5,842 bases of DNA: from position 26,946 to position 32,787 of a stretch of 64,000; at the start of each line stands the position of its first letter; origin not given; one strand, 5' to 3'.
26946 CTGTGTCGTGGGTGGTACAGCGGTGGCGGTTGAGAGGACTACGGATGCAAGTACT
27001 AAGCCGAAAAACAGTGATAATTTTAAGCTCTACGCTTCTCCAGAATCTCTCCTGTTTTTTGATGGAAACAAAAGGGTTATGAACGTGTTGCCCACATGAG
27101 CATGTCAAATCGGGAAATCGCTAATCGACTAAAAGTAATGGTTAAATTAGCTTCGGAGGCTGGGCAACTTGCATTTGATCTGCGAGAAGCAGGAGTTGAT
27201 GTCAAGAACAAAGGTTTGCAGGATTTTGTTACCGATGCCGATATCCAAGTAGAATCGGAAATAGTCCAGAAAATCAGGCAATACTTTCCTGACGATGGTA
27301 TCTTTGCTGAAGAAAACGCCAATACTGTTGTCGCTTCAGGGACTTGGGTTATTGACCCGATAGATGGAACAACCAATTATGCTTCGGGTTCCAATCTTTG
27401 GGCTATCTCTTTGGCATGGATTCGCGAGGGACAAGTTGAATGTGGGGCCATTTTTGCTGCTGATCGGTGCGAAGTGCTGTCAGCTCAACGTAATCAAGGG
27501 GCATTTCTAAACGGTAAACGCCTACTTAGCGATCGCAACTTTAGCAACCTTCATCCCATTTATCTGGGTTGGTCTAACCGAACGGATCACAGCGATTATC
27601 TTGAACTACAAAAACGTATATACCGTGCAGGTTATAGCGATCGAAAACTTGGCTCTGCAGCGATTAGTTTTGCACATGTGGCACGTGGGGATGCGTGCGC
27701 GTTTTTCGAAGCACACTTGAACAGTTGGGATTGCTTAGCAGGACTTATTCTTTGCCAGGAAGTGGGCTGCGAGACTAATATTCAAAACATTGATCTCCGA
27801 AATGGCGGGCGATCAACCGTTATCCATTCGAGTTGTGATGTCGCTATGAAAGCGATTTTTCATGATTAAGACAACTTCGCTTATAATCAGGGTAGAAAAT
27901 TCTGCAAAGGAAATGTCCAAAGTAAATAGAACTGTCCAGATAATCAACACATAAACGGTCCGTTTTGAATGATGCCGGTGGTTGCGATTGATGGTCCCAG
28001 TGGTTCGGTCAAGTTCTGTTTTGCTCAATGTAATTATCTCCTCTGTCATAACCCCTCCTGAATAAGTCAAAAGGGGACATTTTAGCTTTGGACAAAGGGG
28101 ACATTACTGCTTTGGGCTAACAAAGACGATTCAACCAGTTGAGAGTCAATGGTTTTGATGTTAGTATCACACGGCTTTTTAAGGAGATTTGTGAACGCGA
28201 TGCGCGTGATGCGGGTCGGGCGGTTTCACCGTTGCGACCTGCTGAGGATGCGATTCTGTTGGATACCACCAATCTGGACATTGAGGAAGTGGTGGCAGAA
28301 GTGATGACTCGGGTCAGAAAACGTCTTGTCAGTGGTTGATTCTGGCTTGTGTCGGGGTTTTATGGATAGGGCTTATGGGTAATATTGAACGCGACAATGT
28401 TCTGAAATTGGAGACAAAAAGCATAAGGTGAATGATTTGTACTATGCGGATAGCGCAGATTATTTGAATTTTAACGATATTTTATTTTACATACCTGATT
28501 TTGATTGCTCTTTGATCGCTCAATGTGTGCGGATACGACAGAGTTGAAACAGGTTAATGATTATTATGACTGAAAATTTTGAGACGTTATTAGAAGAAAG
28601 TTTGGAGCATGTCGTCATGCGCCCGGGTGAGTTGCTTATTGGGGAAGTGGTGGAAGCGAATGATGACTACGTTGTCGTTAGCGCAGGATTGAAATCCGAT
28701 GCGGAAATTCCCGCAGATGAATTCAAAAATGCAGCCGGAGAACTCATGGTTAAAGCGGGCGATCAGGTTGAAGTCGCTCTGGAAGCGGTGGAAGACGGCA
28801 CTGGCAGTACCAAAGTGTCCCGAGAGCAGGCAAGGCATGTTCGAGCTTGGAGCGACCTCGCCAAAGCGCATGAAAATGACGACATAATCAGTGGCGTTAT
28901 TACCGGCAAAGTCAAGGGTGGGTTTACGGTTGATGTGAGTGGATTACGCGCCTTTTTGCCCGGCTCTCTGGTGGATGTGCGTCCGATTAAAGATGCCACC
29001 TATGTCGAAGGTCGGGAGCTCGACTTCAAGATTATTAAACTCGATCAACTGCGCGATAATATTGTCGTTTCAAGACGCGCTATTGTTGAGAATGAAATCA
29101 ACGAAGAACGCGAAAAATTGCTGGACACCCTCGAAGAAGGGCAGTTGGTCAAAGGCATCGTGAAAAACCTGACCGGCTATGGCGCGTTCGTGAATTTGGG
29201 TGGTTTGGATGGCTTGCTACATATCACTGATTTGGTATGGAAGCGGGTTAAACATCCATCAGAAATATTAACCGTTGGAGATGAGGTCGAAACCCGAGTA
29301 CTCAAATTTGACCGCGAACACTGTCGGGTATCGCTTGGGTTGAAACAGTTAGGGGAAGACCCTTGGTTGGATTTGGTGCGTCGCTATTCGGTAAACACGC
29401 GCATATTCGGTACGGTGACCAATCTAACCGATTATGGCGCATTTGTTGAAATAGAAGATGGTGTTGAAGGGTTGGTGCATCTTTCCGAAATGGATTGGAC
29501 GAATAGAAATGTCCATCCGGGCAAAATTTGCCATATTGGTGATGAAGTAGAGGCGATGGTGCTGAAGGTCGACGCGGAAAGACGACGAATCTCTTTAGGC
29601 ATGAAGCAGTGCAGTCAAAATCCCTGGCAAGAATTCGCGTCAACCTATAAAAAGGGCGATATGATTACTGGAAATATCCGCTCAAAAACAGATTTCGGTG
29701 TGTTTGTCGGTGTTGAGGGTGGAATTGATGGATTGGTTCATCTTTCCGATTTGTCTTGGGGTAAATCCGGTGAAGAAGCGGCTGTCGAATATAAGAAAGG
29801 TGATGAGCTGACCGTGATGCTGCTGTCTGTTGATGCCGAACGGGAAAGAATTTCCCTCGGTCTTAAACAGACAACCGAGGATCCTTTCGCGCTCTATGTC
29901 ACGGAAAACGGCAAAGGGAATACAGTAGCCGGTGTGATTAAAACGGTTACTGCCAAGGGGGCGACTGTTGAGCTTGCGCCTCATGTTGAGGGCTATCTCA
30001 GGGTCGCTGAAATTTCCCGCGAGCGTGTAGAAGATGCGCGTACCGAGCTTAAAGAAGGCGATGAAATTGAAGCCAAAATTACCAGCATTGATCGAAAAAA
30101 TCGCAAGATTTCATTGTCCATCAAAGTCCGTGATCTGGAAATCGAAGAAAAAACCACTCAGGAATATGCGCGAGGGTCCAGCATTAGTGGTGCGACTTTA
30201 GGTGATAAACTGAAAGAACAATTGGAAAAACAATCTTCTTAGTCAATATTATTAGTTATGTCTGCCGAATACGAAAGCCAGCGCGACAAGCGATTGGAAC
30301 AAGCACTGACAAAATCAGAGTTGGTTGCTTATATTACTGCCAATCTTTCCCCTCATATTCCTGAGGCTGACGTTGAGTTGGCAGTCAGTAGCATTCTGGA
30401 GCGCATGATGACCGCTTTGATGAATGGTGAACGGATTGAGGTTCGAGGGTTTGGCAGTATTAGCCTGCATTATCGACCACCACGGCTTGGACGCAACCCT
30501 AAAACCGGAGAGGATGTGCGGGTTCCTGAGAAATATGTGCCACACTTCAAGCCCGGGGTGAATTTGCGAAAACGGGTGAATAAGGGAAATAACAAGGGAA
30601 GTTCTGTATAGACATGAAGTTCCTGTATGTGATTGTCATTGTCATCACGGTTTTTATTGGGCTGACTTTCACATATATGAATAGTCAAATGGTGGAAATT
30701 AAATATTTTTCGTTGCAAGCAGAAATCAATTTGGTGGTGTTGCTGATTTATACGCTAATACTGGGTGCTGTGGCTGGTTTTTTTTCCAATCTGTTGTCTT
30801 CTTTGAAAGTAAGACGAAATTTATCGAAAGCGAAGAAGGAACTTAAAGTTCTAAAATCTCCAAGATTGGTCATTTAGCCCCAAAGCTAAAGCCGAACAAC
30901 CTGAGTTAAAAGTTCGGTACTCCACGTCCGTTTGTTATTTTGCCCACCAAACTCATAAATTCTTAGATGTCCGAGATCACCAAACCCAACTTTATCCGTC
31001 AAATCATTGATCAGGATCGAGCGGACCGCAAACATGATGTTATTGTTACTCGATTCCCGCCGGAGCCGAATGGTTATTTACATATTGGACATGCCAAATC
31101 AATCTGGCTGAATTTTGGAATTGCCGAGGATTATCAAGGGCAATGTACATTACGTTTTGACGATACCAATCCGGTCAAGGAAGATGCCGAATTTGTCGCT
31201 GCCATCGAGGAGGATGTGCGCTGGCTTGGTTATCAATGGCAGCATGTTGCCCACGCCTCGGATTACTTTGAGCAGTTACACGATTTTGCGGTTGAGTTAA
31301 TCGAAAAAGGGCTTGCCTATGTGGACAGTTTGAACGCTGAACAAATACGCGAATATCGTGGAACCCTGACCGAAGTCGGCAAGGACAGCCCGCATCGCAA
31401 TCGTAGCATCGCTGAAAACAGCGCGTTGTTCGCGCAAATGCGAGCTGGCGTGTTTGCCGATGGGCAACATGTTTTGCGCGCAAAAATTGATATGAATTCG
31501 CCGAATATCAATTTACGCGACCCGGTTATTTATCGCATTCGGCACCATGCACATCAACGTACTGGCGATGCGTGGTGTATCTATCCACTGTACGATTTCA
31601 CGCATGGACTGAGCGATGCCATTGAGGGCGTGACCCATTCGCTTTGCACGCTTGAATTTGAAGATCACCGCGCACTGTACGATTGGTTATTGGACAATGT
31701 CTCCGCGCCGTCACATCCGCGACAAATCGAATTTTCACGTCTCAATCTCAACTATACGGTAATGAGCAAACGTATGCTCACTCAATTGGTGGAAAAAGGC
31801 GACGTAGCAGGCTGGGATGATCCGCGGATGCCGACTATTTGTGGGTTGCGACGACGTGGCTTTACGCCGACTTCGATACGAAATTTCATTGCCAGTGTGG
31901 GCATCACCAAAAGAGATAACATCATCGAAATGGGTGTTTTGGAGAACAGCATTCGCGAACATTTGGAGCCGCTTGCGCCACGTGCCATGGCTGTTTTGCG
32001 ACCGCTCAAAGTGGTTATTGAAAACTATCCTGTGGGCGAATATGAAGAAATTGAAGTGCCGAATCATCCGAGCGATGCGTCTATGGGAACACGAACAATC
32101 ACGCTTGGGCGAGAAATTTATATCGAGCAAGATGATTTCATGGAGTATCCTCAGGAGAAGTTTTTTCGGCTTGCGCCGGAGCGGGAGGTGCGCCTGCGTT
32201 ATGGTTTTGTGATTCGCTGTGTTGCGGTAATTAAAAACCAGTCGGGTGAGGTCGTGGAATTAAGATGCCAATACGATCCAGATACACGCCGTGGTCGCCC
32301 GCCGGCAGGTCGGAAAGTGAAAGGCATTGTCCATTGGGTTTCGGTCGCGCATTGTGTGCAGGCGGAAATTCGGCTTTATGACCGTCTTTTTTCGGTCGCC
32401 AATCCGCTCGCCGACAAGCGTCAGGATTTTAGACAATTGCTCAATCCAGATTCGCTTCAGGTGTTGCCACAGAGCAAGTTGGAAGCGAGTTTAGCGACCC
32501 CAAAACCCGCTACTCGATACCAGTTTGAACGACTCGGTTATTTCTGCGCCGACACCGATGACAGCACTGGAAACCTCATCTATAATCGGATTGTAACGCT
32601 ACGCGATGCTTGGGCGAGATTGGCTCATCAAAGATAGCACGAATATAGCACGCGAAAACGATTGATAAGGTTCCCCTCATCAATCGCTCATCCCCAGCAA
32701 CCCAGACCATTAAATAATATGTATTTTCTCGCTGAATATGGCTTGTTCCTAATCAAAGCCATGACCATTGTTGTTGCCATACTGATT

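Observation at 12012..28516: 16.1-kb accessory segment splits the conserved cmk-rpsA junction and is bracketed by a perfect 395-bp direct repeat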

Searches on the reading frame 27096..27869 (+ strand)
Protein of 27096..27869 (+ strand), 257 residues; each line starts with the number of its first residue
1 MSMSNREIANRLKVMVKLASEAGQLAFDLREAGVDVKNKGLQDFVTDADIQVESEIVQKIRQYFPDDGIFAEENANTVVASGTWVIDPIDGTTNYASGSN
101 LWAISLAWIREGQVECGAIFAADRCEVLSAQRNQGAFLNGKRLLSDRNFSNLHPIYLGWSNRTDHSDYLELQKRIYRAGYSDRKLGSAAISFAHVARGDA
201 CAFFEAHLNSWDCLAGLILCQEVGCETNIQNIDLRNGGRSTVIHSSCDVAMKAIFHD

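Call 6: search_protein_families(library=pfam, proteins=[window:27096-27869:+])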
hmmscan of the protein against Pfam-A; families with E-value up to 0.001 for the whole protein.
window:27096-27869:+ (257 aa): 1 family
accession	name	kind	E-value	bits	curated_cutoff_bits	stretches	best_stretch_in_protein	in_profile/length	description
PF00459.30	Inositol_P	-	1.6e-43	149.6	27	1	11-226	5-234/271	Inositol monophosphatase family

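Call 34: search_protein_families(library=ncbifam, proteins=[window:27096-27869:+], max_evalue=0.01)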
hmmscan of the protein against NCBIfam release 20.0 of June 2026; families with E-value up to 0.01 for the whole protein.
window:27096-27869:+ (257 aa): 7 families
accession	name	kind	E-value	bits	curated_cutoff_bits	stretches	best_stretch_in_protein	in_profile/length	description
TIGR02067.1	his_9_HisN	equivalog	1.9e-32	112.7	275.15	1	12-240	2-235/252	histidinol-phosphatase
NF008027.1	PRK10757.1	equivalog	5.6e-31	107.4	332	1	12-225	5-225/267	inositol-1-monophosphatase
TIGR01331.1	bisphos_cysQ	equivalog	1.7e-22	80.3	228.8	1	13-230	3-228/250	3'(2'),5'-bisphosphate nucleotidase CysQ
NF009321.0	PRK12676.1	equivalog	3e-20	72.4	264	1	31-225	30-224/264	bifunctional fructose-bisphosphatase/inositol-phosphate phosphatase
NF008182.0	PRK10931.1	equivalog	7.3e-11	41.6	379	1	13-226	3-219/246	3'(2'),5'-bisphosphate nucleotidase CysQ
TIGR01330.1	bisphos_HAL2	equivalog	4.6e-09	35.6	267.05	1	83-119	136-171/359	3'(2'),5'-bisphosphate nucleotidase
NF010678.0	PRK14076.1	equivalog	8.8e-07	28.2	493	1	52-226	49-247/570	bifunctional NADP phosphatase/NAD kinase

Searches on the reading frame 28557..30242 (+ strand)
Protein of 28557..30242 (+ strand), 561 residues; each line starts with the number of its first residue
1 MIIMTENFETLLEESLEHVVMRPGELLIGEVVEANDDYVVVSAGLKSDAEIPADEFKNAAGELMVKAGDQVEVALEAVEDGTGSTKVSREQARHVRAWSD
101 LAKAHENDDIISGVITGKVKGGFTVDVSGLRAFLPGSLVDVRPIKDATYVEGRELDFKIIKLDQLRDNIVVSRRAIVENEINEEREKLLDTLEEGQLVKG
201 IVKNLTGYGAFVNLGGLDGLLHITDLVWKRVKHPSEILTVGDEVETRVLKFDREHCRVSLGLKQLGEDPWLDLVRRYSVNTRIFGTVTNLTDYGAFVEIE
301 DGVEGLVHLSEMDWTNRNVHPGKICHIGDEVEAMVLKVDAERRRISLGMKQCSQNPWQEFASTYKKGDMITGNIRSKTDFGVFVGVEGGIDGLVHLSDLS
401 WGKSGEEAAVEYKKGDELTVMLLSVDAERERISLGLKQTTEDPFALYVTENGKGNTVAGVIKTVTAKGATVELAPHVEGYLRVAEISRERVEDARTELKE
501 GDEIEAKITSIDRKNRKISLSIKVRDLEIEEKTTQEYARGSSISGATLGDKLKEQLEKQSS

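Call 6: search_protein_families(library=pfam, proteins=[window:28557-30242:+])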
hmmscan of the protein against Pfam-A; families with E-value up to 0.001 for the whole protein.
window:28557-30242:+ (561 aa): 5 families
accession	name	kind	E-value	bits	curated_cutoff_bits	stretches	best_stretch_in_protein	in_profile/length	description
PF00575.29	S1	-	4e-86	283.9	22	5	279-350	4-74/74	S1 RNA binding domain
PF23459.1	S1_RRP5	-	2e-22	80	27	2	453-521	3-71/72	RRP5 S1 domain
PF21710.3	Spt6_S1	-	7.5e-12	45.8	27.5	0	456-526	19-90/91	Spt6, S1/OB domain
PF17092.11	PCB_OB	-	4.8e-08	34.2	27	0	281-320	33-72/111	Penicillin-binding protein OB-like domain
PF25522.1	OB_cyt-4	-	1.3e-05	26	27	0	482-519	34-72/77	Mitochondrial protein cyt-4, OB-fold domain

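Call 15: find_encoding_contigs(protein=window:28566-30242:+, flank=10000, max_places=10)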
Protein window:28566-30242:+ (558 aa): no gene with exactly this product is on record in the collection.

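Call 45: find_homologous_proteins(query=window:28566-30242:+, max_evalue=1e-100)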
Query window:28566-30242:+ (558 aa): 8000 proteins with E <= 1e-100 among 8000 candidates; the best 120 are listed.
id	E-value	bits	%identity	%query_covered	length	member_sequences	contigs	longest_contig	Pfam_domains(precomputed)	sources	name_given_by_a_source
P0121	0.0e+0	1066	87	100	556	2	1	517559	PF17092.12,PF00575.30,PF23459.2,PF21710.4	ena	-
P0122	0.0e+0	1043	84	100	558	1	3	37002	PF17092.12,PF03074.23,PF00575.30,PF23459.2,PF21710.4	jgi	jgi:small subunit ribosomal protein S1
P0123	0.0e+0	1040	84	100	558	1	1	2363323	PF17092.12,PF03074.23,PF00575.30,PF23459.2,PF21710.4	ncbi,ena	-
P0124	0.0e+0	1040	83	100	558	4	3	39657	PF17092.12,PF03074.23,PF00575.30,PF23459.2,PF21710.4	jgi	jgi:small subunit ribosomal protein S1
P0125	0.0e+0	1031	82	100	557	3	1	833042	PF17092.12,PF03074.23,PF00575.30,PF23459.2,PF21710.4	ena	-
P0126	0.0e+0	1031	82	100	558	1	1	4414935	PF17092.12,PF00575.30,PF23459.2,PF21710.4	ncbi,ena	-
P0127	0.0e+0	1027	81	100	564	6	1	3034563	PF17092.12,PF00575.30,PF23459.2,PF21710.4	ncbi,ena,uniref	ncbi:30S ribosomal protein S1 [Candidatus Spongiihabitans sp.]|uniref:30S ribosomal protein S1 n=1 T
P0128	0.0e+0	1024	81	100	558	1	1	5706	PF17092.12,PF03074.23,PF00575.30,PF23459.2,PF21710.4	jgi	jgi:small subunit ribosomal protein S1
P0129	0.0e+0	1022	81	100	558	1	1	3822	PF17092.12,PF03074.23,PF00575.30,PF23459.2,PF21710.4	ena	-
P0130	0.0e+0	1019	81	100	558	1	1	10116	PF17092.12,PF03074.23,PF00575.30,PF23459.2,PF21710.4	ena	-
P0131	0.0e+0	1019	81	100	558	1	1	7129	PF17092.12,PF03074.23,PF00575.30,PF23459.2,PF21710.4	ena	-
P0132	0.0e+0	1019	82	100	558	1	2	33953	PF17092.12,PF03074.23,PF00575.30,PF23459.2,PF21710.4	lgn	-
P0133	0.0e+0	1017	81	100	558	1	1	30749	PF17092.12,PF03074.23,PF00575.30,PF23459.2,PF21710.4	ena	-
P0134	0.0e+0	1016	80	100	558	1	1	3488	PF17092.12,PF00575.30,PF23459.2,PF21710.4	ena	-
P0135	0.0e+0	1014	80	100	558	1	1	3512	PF17092.12,PF00575.30,PF23459.2,PF18614.8,PF21710.4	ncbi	-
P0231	1.1e-277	940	100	77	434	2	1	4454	PF17092.12,PF03074.23,PF00575.30,PF23459.2,PF21710.4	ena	-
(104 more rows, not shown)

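Call 46: find_encoding_contigs(protein=P0231, flank=10000, max_places=6)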
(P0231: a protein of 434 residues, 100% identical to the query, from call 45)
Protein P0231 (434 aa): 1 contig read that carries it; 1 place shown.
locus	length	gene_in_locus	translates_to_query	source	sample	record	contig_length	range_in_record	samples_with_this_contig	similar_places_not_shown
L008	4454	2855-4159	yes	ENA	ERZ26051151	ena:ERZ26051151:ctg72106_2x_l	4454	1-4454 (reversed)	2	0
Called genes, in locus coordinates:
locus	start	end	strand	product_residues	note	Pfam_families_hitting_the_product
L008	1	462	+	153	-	?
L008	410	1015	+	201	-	PF08402:TOBE_2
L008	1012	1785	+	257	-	PF00459:Inositol_P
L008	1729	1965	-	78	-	-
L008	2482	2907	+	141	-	PF00575:S1 (faint)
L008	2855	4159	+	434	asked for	PF17092:PCB_OB (faint), PF00575:S1, PF21710:Spt6_S1 (faint), PF03074:GCS (faint), PF00575:S1, PF23459:S1_RRP5 (weak)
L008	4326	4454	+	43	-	?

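Call 47: find_encoding_contigs(protein=P0123, flank=10000, max_places=3)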
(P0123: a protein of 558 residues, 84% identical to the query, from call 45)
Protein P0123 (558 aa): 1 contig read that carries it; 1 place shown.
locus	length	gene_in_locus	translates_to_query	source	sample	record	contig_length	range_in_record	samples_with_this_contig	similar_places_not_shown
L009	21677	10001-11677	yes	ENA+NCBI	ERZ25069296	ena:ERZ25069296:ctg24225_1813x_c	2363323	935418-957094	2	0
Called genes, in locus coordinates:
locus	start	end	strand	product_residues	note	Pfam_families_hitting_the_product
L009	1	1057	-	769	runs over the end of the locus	PF01315:Ald_Xan_dh_C, PF02738:MoCoBD_1, PF20256:MoCoBD_2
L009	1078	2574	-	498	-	PF01799:Fer2_2, PF00941:FAD_binding_5, PF03450:CO_deh_flav_C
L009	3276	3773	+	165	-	PF07486:Hydrolase_2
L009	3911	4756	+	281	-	PF00795:CN_hydrolase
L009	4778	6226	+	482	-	PF01523:PmbA_TldD_1st, PF19290:PmbA_TldD_2nd, PF19289:PmbA_TldD_3rd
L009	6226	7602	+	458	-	PF01523:PmbA_TldD_1st, PF19290:PmbA_TldD_2nd, PF19289:PmbA_TldD_3rd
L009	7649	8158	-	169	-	PF00293:NUDIX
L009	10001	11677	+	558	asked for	PF17092:PCB_OB (faint), PF23459:S1_RRP5 (faint), PF21710:Spt6_S1 (faint), PF00575:S1, PF03074:GCS (faint), PF00575:S1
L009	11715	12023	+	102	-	PF18291:HU-HIG (faint), PF00216:Bac_DNA_binding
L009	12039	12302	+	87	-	PF06305:LapA_dom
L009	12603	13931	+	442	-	PF00202:Aminotran_3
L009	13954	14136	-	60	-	-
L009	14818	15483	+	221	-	PF12762:DDE_Tnp_IS1595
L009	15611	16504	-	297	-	PF02634:FdhD-NarQ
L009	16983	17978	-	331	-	PF00005:ABC_tran, PF08352:oligo_HPY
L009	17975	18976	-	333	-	PF00005:ABC_tran, PF13304:AAA_21 (weak), PF08352:oligo_HPY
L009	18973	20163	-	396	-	PF12911:OppC_N, PF00528:BPD_transp_1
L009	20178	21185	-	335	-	PF19300:BPD_transp_1_N (weak), PF00528:BPD_transp_1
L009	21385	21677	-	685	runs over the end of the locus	PF00496:SBP_bac_5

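Call 57: find_encoding_contigs(protein=P0121, flank=10000, max_places=3)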
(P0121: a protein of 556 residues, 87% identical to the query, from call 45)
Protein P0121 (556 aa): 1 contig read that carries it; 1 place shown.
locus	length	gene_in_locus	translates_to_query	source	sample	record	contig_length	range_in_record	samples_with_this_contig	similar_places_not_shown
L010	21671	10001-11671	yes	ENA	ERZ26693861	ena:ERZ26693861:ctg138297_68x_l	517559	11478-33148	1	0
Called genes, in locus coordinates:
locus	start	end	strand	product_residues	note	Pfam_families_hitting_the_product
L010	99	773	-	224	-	-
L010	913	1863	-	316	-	PF03602:Cons_hypoth95 (faint), PF02086:MethyltransfD12 (faint), PF01555:N6_N4_Mtase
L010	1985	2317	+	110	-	PF05598:DUF772 (weak)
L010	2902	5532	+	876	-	PF00521:DNA_topoisoIV, PF03989:DNA_gyraseA_C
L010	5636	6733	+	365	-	PF01817:CM_2, PF00800:PDT, PF01842:ACT (weak)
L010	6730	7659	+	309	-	PF03807:F420_oxidored, PF02153:PDH_N, PF20463:PDH_C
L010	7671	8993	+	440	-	PF00275:EPSP_synthase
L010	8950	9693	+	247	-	PF02224:Cytidylate_kin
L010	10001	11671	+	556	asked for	PF17092:PCB_OB (faint), PF23459:S1_RRP5 (faint), PF00575:S1, PF21710:Spt6_S1 (faint), PF00575:S1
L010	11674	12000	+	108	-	PF00216:Bac_DNA_binding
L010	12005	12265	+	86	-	PF06305:LapA_dom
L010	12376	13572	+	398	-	PF13428:TPR_14 (faint), PF13432:TPR_16 (faint), PF14559:TPR_19 (faint), PF18073:Zn_ribbon_LapB (weak)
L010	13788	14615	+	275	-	PF03372:Exo_endo_phos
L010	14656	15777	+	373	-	PF00465:Fe-ADH, PF13685:Fe-ADH_2, PF25137:ADH_Fe_C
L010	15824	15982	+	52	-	-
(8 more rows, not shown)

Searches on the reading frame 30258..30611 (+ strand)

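Call 6: search_protein_families(library=pfam, proteins=[window:30258-30611:+])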
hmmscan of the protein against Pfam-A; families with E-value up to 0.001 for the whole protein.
window:30258-30611:+ (117 aa): 2 families
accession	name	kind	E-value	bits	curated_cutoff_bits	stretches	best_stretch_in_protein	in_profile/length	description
PF00216.26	Bac_DNA_binding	-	7.6e-26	90.6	22.4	1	17-108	1-90/90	Bacterial DNA-binding protein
PF18291.6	HU-HIG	-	2.7e-05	24.7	26.2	1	17-109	32-120/125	HU domain fused to wHTH, Ig, or Glycine-rich motif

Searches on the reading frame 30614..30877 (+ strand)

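Call 6: search_protein_families(library=pfam, proteins=[window:30614-30877:+])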
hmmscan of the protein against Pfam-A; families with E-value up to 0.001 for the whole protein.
window:30614-30877:+ (87 aa): 1 family
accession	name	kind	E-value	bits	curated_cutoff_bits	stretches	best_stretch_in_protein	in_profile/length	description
PF06305.16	LapA_dom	-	5.1e-13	49.2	28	1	23-81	2-60/64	Lipopolysaccharide assembly protein A domain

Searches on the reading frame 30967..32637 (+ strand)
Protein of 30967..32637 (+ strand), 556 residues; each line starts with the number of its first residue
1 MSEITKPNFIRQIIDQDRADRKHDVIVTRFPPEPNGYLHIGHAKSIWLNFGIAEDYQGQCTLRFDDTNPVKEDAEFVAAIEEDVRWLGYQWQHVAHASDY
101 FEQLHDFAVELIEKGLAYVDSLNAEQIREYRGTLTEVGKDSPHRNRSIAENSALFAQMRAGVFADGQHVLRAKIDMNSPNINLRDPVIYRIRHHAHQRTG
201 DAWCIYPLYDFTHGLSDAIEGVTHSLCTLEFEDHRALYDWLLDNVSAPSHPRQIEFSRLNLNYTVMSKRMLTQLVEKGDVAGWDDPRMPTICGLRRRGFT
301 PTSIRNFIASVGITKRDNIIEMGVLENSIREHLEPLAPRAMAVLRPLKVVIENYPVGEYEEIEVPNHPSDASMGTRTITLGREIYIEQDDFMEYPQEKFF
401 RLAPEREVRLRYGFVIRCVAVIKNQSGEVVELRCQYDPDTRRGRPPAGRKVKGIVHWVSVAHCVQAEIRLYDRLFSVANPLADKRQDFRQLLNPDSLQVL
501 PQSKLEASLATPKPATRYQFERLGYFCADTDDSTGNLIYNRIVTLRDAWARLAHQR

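Call 31: search_protein_families(library=pfam, proteins=[window:30967-32637:+], max_evalue=0.1)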
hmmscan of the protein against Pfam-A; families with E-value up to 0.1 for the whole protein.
window:30967-32637:+ (556 aa): 3 families
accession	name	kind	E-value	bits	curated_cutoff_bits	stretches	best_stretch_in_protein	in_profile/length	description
PF00749.27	tRNA-synt_1c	-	8.4e-107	357.1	23.4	1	26-333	2-312/314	tRNA synthetases class I (E and Q), catalytic domain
PF03950.23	tRNA-synt_1c_C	-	2.1e-32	111.6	23.9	1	337-437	1-91/91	tRNA synthetases class I (E and Q), anti-codon binding domain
PF20974.2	tRNA-synt_1c_C2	-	1.5e-22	80.4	23.9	1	454-529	1-69/69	tRNA synthetases class I (E and Q), anti-codon binding domain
